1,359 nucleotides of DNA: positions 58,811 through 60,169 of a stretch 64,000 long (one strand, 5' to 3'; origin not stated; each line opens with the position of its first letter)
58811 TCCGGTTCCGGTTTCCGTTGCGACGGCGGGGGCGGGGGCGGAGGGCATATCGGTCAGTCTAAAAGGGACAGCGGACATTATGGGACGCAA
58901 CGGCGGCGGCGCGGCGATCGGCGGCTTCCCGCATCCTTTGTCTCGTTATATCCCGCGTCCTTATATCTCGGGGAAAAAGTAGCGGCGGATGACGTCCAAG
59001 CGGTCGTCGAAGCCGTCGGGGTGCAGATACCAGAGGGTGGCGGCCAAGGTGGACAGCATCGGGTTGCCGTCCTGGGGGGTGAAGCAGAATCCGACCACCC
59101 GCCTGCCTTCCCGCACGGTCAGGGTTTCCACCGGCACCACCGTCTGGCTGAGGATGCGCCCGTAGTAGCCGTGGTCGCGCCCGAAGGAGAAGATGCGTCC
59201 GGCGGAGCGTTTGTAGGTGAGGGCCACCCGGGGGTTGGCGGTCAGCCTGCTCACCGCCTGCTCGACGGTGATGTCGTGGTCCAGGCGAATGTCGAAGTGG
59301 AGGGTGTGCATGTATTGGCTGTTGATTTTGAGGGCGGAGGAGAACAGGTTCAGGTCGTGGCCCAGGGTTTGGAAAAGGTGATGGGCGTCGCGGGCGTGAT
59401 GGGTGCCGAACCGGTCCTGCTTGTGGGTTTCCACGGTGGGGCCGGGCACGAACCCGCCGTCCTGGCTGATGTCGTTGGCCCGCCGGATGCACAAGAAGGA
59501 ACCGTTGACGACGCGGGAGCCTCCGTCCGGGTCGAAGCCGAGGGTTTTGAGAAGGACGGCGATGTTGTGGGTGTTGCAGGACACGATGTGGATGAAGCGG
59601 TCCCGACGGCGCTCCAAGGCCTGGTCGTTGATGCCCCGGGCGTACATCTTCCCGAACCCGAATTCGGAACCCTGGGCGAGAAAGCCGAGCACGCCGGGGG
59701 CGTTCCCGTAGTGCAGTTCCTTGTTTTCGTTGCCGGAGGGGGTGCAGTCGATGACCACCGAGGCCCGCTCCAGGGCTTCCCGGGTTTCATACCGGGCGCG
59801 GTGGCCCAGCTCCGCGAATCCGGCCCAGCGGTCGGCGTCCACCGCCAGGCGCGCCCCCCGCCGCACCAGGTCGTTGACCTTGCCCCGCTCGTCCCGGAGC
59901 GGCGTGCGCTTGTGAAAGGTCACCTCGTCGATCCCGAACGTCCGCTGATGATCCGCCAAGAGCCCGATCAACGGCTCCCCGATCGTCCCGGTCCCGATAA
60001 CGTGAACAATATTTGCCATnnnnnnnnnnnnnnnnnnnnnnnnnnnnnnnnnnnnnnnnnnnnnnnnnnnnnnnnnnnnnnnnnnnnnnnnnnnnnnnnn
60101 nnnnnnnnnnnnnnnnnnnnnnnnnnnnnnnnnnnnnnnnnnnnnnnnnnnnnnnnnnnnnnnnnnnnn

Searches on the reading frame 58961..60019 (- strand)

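Call 3: search_protein_families(library=pfam, proteins=[window:58961-60019:-], max_evalue=0.1)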
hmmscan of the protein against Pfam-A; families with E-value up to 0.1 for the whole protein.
window:58961-60019:- (352 aa): 1 family
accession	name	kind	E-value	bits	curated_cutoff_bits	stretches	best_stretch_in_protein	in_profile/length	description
PF02918.20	Pertussis_S2S3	-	0.058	13.8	27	0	288-341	21-76/109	Pertussis toxin, subunit 2 and 3, C-terminal domain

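Call 5: search_protein_families(library=ncbifam, proteins=[window:58961-60019:-], max_evalue=0.1)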
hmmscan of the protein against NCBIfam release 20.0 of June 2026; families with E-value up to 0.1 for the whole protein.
window:58961-60019:- (352 aa): 2 families
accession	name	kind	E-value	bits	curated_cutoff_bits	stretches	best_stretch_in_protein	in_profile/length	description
NF003251.0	PRK04207.1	equivalog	3.1e-17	62.7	185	1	47-304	40-291/343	type II glyceraldehyde-3-phosphate dehydrogenase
TIGR01546.1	GAPDH-II_archae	equivalog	8.4e-10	38.3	232.9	1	52-271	41-250/333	phosphorylating glyceraldehyde-3-phosphate dehydrogenase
